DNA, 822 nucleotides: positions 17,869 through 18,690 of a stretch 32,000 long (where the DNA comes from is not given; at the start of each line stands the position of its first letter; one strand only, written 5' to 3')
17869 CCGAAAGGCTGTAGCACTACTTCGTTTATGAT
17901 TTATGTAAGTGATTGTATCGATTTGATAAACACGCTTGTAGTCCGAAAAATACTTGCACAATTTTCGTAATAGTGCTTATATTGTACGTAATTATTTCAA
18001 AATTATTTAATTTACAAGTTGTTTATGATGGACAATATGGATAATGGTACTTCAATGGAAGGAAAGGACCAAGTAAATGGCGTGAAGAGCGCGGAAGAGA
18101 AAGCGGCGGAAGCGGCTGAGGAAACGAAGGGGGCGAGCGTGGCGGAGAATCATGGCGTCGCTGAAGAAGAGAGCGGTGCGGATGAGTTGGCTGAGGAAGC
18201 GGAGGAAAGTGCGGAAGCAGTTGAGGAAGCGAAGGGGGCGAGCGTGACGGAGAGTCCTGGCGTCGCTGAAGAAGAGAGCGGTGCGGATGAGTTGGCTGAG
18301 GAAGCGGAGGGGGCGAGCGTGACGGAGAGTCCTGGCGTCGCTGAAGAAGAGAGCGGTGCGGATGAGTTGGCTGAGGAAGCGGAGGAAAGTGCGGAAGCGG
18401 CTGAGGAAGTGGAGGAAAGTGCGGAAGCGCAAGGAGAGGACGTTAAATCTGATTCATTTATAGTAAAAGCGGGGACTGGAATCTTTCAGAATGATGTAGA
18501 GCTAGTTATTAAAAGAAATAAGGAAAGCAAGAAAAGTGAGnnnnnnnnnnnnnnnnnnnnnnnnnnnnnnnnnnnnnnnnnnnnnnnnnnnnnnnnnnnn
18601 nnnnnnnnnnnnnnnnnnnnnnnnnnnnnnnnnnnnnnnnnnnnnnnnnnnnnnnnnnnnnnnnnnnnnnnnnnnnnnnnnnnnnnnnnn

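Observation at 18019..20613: Single-polypeptide ABC-ATPase + Toprim (OLD / fused PARIS AriA-AriB-like) protein with an acidic repeat N-terminus in an otherwise housekeeping, reduced genome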

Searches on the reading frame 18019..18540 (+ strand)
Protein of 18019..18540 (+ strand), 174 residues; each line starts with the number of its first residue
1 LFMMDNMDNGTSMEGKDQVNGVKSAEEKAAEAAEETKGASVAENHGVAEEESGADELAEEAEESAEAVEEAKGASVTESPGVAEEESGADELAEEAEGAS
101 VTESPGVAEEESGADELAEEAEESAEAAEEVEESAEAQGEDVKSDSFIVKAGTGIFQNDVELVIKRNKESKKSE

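Call 7: search_protein_families(library=pfam, proteins=[window:18019-18540:+], max_evalue=10)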
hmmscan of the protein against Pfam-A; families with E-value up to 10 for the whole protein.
window:18019-18540:+ (174 aa): 2 families
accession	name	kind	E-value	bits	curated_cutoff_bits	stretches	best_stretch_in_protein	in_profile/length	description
PF25547.1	WXG100_2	-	2.9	8.3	27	1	27-74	64-111/150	WXG100 like domain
PF00596.27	Aldolase_II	-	5.8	7.2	22.2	0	23-68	134-179/183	Class II Aldolase and Adducin N-terminal domain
